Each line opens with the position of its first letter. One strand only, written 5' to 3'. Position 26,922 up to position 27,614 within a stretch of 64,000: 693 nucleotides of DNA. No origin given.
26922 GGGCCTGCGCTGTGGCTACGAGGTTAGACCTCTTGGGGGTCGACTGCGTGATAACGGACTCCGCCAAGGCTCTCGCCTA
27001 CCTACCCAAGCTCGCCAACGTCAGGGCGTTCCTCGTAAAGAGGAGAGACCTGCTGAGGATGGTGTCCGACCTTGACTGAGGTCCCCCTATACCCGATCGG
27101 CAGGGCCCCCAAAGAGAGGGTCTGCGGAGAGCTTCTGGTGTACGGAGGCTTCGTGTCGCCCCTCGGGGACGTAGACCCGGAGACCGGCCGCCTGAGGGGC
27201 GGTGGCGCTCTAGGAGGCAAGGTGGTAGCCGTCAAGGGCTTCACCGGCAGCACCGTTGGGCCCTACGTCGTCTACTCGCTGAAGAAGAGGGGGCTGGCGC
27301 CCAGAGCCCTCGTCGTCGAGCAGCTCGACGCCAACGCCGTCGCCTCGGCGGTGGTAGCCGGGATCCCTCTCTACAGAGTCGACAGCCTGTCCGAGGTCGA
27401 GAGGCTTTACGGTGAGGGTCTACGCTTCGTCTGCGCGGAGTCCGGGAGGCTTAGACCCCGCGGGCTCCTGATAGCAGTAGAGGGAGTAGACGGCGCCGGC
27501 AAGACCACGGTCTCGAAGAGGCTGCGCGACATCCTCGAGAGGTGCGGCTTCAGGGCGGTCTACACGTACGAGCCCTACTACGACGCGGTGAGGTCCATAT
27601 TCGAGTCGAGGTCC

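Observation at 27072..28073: Single ORF fuses the aconitase-X small (swivel, DUF126) subunit to thymidylate kinase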

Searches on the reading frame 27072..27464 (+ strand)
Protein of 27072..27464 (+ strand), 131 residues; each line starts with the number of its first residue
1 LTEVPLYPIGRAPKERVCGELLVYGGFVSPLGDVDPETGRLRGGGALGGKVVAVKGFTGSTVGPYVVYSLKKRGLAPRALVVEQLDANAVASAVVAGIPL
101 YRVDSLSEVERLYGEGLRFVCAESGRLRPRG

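Call 11: find_homologous_proteins(query=window:27072-27464:+, max_evalue=0.00001)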
Query seq(131 aa) (131 aa): 4 proteins with E <= 0.00001 among 87 candidates.
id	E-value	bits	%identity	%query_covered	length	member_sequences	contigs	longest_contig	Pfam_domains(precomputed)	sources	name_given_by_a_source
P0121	8.1e-30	122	62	69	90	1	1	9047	PF01989.25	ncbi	ncbi:MAG: DUF126 domain-containing protein, partial [Sulfolobales archaeon]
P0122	4.5e-14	71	47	74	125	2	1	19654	PF01989.25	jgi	jgi:predicted aconitase with swiveling domain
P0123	7.8e-11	60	48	64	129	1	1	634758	PF01989.25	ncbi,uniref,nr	ncbi:aconitase X swivel domain-containing protein [Vulcanisaeta thermophila]|uniref:aconitase X swiv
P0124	4.8e-6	45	43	56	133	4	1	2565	PF01989.25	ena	-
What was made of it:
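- Tried and rejected: The word-indexed homology search with the 131-aa swivel half alone found only 4 proteins (call 11).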

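Call 15: find_encoding_contigs(protein=P0123, flank=6000, max_places=1)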
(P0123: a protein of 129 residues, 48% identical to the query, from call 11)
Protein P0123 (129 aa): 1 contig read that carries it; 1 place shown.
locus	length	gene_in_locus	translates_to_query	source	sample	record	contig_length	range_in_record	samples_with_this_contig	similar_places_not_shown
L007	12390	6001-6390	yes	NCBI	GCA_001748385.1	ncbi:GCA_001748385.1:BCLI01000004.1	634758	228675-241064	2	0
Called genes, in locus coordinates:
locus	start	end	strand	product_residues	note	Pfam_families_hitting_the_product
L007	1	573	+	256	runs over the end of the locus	PF00909:Ammonium_transp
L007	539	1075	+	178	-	PF00909:Ammonium_transp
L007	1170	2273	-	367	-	PF02915:Rubrerythrin, PF04454:Linocin_M18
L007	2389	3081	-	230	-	PF00578:AhpC-TSA, PF08534:Redoxin, PF10417:1-cysPrx_C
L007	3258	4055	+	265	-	-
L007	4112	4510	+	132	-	PF02416:TatA_B_E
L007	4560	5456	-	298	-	PF00902:TatC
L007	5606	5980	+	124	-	PF00126:HTH_1, PF13551:HTH_29 (weak)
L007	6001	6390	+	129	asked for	PF01989:AcnX_swivel_put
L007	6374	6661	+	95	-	-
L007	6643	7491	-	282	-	PF09171:AGOG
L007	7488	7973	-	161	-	-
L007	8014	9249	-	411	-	PF02163:Peptidase_M50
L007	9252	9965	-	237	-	-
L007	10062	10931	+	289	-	PF09973:DUF2208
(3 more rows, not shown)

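Call 16: find_encoding_contigs(protein=P0122, flank=6000, max_places=1)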
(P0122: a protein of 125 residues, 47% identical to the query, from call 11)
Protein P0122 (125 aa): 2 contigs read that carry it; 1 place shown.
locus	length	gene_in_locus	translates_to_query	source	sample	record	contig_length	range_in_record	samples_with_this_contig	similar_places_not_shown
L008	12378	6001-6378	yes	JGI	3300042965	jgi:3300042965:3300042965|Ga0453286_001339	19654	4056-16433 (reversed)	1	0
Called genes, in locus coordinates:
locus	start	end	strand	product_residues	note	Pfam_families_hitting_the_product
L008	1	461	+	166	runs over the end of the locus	-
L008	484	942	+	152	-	-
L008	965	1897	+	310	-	PF01408:GFO_IDH_MocA, PF22725:GFO_IDH_MocA_C3, PF02894:GFO_IDH_MocA_C (weak)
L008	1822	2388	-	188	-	-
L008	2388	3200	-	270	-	PF12802:MarR_2 (faint)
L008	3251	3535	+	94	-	PF01918:Alba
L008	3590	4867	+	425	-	PF01977:UbiD, PF20696:UbiD_C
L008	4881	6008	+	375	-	PF04412:AcnX, PF28403:AcnX_2nd, PF28406:AcnX_3rd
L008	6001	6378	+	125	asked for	PF01989:AcnX_swivel_put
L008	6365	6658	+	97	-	-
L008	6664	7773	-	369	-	PF04104:DNA_primase_lrg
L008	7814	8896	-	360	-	PF13519:VWA_2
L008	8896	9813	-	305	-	PF00158:Sigma54_activat, PF00004:AAA (weak), PF07726:AAA_3, PF07728:AAA_5, PF13401:AAA_22 (weak)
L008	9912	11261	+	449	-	PF16575:CLP1_P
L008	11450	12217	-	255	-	PF00149:Metallophos, PF12850:Metallophos_2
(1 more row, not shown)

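Call 27: search_solved_structures(query=window:27072-27464:+, max_evalue=0.01, show_alignments=3)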
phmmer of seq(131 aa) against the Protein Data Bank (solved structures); distinct sequences matched with E-value up to 0.01: 2.
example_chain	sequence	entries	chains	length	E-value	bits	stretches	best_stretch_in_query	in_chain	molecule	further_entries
2hi6_A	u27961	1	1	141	6.8e-12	49.2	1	14-105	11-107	UPF0107 protein AF0055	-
7cnr_B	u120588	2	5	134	8.7e-12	48.9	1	17-111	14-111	UPF0107 protein TK1248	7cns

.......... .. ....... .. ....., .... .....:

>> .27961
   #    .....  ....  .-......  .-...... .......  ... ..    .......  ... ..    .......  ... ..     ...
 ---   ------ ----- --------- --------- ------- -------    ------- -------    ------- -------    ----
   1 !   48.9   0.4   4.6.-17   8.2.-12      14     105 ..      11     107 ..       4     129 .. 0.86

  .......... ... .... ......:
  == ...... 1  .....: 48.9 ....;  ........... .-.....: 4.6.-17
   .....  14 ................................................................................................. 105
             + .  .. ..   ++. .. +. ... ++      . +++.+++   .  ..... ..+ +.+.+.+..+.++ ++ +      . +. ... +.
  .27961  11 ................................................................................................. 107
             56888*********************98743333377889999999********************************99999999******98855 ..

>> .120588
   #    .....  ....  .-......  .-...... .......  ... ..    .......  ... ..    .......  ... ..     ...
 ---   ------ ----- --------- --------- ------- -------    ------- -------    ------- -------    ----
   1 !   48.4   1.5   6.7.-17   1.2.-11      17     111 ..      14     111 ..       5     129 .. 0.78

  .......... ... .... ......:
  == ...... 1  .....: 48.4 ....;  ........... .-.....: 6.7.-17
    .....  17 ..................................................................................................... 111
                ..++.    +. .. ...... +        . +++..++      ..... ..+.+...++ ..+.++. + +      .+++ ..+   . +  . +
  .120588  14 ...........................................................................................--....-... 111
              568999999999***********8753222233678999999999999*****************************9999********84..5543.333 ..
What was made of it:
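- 27249..27254 (+): Codons for S60-T61 in the invariant GSTVG motif: the putative catalytic base Ser and the substrate-carboxylate-binding Thr. They align with the GSTVG of TK1248 (call 27).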

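Call 50: find_homologous_proteins(query=A2, max_evalue=0.000001)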
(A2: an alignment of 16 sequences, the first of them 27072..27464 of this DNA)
Query A2 (16 sequences) (131 aa, profile of the alignment): 5642 proteins with E <= 0.000001 among 8000 candidates; the best 120 are listed.
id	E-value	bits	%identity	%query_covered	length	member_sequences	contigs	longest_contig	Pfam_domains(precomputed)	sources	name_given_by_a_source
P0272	1.0e-41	160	34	90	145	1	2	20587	PF01989.25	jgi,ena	-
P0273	2.0e-41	159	37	90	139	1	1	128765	PF01989.25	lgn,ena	-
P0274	2.6e-41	158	38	85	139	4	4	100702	PF01989.25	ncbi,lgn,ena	-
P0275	4.7e-41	157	37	86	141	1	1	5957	PF01989.25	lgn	-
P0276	1.4e-40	156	37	87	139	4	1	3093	PF01989.25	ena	-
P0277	1.7e-40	156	37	87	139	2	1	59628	PF01989.25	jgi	-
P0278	7.8e-40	153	35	90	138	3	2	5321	PF01989.25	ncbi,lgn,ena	-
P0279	8.2e-40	153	39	89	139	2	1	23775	PF01989.25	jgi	-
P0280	1.9e-39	152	37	88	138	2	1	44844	PF01989.25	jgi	-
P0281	3.7e-39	151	38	89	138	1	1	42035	PF01989.25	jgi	-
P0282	6.9e-39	150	39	87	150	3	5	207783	PF01989.25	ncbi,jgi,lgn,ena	-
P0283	1.6e-38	149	40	74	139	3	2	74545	PF01989.25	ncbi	-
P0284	2.4e-36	142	42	69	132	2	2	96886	PF01989.25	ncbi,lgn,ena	-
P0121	9.2e-35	137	62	69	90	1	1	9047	PF01989.25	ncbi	ncbi:MAG: DUF126 domain-containing protein, partial [Sulfolobales archaeon]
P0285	2.2e-34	136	40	86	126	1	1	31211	PF01989.25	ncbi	-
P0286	3.6e-34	135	39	87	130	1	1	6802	PF01989.25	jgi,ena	-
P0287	4.0e-34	135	38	76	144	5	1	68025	PF01989.25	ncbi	-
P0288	4.1e-34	135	41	72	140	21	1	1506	PF01989.25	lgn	-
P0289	9.0e-34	134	39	70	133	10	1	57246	PF01989.25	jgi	-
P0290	1.0e-33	134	39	91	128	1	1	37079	PF01989.25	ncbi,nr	ncbi:MAG: DUF126 domain-containing protein [Desulfurococcales archaeon]|nr:DUF126 domain-containing 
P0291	1.4e-33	133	38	73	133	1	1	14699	PF01989.25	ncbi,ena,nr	ncbi:MAG: DUF126 domain-containing protein [Desulfurococcales archaeon]|nr:DUF126 domain-containing 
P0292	1.6e-33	133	40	76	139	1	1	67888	PF01989.25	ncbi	-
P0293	2.5e-33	132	37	76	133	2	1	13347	PF01989.25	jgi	-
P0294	2.8e-33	132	35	83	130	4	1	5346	PF01989.25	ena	-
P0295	1.5e-32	130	40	63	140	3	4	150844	PF01989.25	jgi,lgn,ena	-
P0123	1.6e-32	130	48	64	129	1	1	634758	PF01989.25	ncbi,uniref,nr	ncbi:aconitase X swivel domain-containing protein [Vulcanisaeta thermophila]|uniref:aconitase X swiv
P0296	2.1e-32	129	38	67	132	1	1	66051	PF01989.25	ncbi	-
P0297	2.4e-32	129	45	63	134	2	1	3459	PF01989.25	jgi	-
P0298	2.6e-32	129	40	82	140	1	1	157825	PF01989.25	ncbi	-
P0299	3.6e-32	129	44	87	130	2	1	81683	PF01989.25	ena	-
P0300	4.0e-32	129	38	82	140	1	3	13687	PF01989.25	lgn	-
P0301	8.5e-32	127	45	63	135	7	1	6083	PF01989.25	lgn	-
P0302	1.3e-31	127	45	63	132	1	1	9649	PF01989.25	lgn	-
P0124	2.4e-31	126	43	56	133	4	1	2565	PF01989.25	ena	-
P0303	3.1e-31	126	40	79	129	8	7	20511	PF01989.25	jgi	-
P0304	3.1e-31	126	41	69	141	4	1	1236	PF01989.25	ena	-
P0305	3.5e-31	126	37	94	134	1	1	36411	PF01989.25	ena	-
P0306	3.6e-31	125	53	57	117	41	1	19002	PF01989.25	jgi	jgi:predicted aconitase with swiveling domain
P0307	4.5e-31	125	44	64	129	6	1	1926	PF01989.25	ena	-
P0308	5.0e-31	125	46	64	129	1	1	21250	PF01989.25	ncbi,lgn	-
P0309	6.0e-31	125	42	64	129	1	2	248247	PF01989.25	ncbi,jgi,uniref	ncbi:MAG: aconitase X swivel domain-containing protein [Vulcanisaeta sp.]|jgi:predicted aconitase wi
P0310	6.6e-31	125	44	64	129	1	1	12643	PF01989.25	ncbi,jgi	-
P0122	7.4e-31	124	47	74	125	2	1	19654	PF01989.25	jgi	jgi:predicted aconitase with swiveling domain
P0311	7.4e-31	124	44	64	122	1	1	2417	PF01989.25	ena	-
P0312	7.7e-31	124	40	77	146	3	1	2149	PF01989.25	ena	-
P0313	8.0e-31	124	42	64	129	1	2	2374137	PF01989.25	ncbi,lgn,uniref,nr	ncbi:aconitase X swivel domain-containing protein [Vulcanisaeta distributa]|uniref:Phosphomevalonate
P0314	8.3e-31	124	36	85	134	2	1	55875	PF01989.25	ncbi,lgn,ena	-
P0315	9.0e-31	124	44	64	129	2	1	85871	PF01989.25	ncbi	ncbi:MAG: aconitase X swivel domain-containing protein [Vulcanisaeta sp.]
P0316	1.0e-30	124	41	64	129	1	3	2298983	PF01989.25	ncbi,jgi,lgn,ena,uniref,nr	ncbi:hypothetical protein VMUT_0577 [Vulcanisaeta moutnovskia 768-28]|uniref:Phosphomevalonate dehyd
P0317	1.3e-30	124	44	63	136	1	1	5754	PF01989.25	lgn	-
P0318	1.7e-30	123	38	79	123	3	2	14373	PF01989.25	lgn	-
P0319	2.7e-30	123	45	64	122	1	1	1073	PF01989.25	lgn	-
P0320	2.8e-30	123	45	64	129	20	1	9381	PF01989.25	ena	-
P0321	3.0e-30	122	45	64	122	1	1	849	PF01989.25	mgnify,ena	mgnify:FL=1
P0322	4.0e-30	122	44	64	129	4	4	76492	PF01989.25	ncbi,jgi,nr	ncbi:MAG: DUF126 domain-containing protein [Vulcanisaeta sp.]|jgi:hypothetical protein|nr:DUF126 dom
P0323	4.3e-30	122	48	76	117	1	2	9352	PF01989.25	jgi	-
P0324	1.1e-29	121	34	89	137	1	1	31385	PF01989.25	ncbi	-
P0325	1.6e-29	120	40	64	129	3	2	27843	PF01989.25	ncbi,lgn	-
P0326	1.6e-29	120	45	98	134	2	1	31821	PF01989.25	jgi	-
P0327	1.6e-29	120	46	68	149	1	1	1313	PF01989.25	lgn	-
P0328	1.7e-29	120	44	87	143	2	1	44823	PF01989.25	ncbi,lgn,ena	-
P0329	1.9e-29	120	45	64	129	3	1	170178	PF01989.25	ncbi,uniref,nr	ncbi:DUF126 domain-containing protein [Vulcanisaeta distributa]|uniref:aconitase X swivel domain-con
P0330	1.9e-29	120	48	70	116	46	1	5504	PF01989.25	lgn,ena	-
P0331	2.1e-29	120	44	64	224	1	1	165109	PF01989.25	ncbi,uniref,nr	ncbi:DUF126 domain-containing protein [Vulcanisaeta sp. JCM 16159]|uniref:aconitase X swivel domain-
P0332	3.4e-29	119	36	83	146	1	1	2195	PF01989.25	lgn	-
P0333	4.4e-29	119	47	85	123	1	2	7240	PF01989.25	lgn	-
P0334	4.7e-29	119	37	90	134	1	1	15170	PF01989.25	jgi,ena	-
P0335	5.9e-29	118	46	64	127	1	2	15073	PF01989.25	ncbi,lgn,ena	-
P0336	5.9e-29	118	42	98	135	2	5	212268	PF01989.25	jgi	-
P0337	7.5e-29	118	41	92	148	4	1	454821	PF01989.25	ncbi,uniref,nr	ncbi:MAG: hypothetical protein B7O98_05560 [Zestosphaera tikiterensis]|uniref:Phosphomevalonate dehy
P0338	1.5e-28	117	38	76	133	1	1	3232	PF01989.25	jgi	-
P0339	1.6e-28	117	44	83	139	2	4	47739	PF01989.25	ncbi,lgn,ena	-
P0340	1.6e-28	117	47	63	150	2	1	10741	PF01989.25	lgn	-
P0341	1.8e-28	117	37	66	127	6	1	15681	PF01989.25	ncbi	ncbi:MAG: aconitase X swivel domain-containing protein [Thermocladium sp.]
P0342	1.8e-28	117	48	63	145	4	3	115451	PF01989.25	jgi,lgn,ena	jgi:predicted aconitase with swiveling domain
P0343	2.1e-28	116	41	98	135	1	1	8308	PF01989.25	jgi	-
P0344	2.4e-28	116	37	66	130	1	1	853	PF01989.25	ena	-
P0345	2.4e-28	116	46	87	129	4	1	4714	PF01989.25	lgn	-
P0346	2.7e-28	116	42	63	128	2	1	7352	PF01989.25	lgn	-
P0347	2.9e-28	116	34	79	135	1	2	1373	PF01989.25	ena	-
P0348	3.1e-28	116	52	57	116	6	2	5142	PF01989.25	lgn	-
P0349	3.7e-28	116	42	64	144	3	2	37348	PF01989.25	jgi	jgi:predicted aconitase with swiveling domain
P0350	4.1e-28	116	36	80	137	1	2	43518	PF01989.25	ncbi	-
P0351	5.0e-28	115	45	66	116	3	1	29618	PF01989.25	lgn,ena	-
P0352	5.9e-28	115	36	72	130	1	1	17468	PF01989.25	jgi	jgi:predicted aconitase with swiveling domain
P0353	6.8e-28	115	42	88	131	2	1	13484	PF01989.25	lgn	-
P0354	7.7e-28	115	44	73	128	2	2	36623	PF01989.25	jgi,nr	nr:DUF126 domain-containing protein [Pyrobaculum calidifontis]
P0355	7.9e-28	115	46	72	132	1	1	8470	PF01989.25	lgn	-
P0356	8.0e-28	115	50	68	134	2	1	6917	PF01989.25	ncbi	-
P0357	8.7e-28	115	50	41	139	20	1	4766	PF01989.25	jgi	jgi:Uncharacterized conserved protein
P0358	9.2e-28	114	27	72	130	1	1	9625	PF01989.25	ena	-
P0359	9.5e-28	114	47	63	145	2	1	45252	PF01989.25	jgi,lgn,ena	-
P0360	1.0e-27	114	38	66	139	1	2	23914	PF01989.25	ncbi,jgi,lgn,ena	-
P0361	1.1e-27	114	50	65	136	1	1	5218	PF01989.25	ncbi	-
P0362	1.1e-27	114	35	72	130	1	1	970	PF01989.25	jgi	jgi:predicted aconitase with swiveling domain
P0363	1.2e-27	114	27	72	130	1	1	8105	PF01989.25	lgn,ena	-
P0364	1.3e-27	114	27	72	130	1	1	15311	PF01989.25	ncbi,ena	-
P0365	1.4e-27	114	42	69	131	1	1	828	PF01989.25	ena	-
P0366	1.7e-27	114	40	65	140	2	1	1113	PF01989.25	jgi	-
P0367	1.7e-27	114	35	64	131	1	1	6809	PF01989.25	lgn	-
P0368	1.8e-27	114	45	88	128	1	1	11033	PF01989.25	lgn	-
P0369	2.0e-27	113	41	63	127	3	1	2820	PF01989.25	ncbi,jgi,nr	ncbi:MAG: hypothetical protein DRO18_07110 [Thermoprotei archaeon]|nr:MAG: hypothetical protein DRO1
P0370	2.5e-27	113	40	75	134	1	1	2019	PF01989.25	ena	-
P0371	3.0e-27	113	41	76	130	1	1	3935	PF01989.25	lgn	-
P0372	3.3e-27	113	43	59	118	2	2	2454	PF01989.25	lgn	-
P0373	3.5e-27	113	36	78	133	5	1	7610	PF01989.25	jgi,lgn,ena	-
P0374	4.5e-27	112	47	67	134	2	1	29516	PF01989.25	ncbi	-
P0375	4.5e-27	112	43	67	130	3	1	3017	PF01989.25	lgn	-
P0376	4.6e-27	112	43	70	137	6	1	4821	PF01989.25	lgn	-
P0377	5.1e-27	112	54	63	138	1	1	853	PF01989.25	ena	-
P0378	5.7e-27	112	35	86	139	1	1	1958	PF01989.25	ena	-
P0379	5.7e-27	112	47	73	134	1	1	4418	PF01989.25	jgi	-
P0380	6.1e-27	112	39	77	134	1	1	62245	PF01989.25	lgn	-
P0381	7.3e-27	112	45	63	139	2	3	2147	PF01989.25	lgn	-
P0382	7.5e-27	111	33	65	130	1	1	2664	PF01989.25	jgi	-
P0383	7.6e-27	111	41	66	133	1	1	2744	PF01989.25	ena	-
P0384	7.6e-27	111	47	76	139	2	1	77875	PF01989.25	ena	-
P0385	8.5e-27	111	37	68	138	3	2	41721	PF01989.25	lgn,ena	-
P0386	8.8e-27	111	38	68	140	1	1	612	PF01989.25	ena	-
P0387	1.1e-26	111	38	84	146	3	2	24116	PF01989.25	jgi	-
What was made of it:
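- The 120 best swivel homologues outside the clade are all stand-alone (call 50).
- Tried and rejected: It was repeated with a profile (call 50).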

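Call 51: find_encoding_contigs(protein=P0337, flank=5000, max_places=1)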
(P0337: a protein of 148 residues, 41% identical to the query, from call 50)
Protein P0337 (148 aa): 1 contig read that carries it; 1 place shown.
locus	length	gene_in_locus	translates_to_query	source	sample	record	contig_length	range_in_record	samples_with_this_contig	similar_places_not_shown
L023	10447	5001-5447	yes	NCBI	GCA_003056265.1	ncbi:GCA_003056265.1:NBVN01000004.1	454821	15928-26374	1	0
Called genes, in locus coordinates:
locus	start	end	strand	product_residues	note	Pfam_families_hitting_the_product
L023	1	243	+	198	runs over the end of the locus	-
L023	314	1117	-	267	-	PF00398:RrnaAD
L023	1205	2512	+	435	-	PF16575:CLP1_P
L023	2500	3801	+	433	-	PF01977:UbiD, PF20696:UbiD_C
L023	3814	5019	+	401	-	PF04412:AcnX, PF28403:AcnX_2nd, PF28406:AcnX_3rd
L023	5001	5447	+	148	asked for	PF01989:AcnX_swivel_put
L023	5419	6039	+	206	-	PF01712:dNK (weak), PF02223:Thymidylate_kin, PF10884:DUF2683 (faint)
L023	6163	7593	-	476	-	PF04167:DUF402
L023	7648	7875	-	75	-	PF03685:UPF0147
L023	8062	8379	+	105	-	PF06677:Auto_anti-p27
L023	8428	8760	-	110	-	-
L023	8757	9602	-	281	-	-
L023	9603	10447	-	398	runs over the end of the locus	PF01926:MMR_HSR1, PF00009:GTP_EFTU (faint), PF16897:MMR_HSR1_Xtn, PF02824:TGS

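Call 52: find_encoding_contigs(protein=P0290, flank=5000, max_places=1)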
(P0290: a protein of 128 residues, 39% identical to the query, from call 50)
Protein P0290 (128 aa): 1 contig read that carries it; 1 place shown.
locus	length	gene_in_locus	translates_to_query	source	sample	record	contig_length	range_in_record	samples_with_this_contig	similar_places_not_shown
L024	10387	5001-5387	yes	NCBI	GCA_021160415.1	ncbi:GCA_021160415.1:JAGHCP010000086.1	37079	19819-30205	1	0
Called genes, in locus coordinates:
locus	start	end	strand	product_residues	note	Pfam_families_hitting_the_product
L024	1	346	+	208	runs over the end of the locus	-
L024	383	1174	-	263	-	PF00398:RrnaAD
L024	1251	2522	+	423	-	PF16575:CLP1_P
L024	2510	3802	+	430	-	PF20695:UbiD_N (weak), PF01977:UbiD, PF20696:UbiD_C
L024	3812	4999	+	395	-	PF04412:AcnX, PF28403:AcnX_2nd, PF28406:AcnX_3rd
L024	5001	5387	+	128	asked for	PF01989:AcnX_swivel_put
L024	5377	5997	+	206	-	PF01712:dNK (faint), PF02223:Thymidylate_kin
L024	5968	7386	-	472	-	PF04167:DUF402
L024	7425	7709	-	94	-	PF03685:UPF0147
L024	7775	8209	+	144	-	PF06677:Auto_anti-p27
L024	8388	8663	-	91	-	PF02150:Zn_ribbon_RPB9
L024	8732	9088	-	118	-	-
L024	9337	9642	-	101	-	-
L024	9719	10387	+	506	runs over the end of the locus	PF14251:PterinBD-DUF4346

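Call 53: find_encoding_contigs(protein=P0282, flank=5000, max_places=1)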
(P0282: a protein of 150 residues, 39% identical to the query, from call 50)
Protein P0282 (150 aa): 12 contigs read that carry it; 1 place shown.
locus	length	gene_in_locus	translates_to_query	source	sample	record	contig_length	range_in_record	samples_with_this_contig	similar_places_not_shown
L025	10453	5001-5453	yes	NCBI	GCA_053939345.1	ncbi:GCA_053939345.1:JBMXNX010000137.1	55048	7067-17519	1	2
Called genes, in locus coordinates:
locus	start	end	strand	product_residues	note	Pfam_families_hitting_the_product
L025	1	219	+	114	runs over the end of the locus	PF02001:DUF134, PF04545:Sigma70_r4, PF08281:Sigma70_r4_2 (weak), PF13384:HTH_23 (weak)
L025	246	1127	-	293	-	PF00398:RrnaAD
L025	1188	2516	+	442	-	PF16575:CLP1_P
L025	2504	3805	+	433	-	PF20695:UbiD_N (weak), PF01977:UbiD, PF20696:UbiD_C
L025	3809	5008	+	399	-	PF04412:AcnX, PF28403:AcnX_2nd, PF28406:AcnX_3rd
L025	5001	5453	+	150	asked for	PF01989:AcnX_swivel_put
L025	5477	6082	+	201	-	PF13401:AAA_22 (faint), PF01712:dNK (faint), PF02223:Thymidylate_kin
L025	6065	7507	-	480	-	PF04167:DUF402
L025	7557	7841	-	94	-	PF03685:UPF0147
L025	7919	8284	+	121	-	PF06677:Auto_anti-p27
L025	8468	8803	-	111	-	PF02150:Zn_ribbon_RPB9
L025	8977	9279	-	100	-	-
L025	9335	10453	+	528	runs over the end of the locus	PF20123:DUF6513 (faint), PF14251:PterinBD-DUF4346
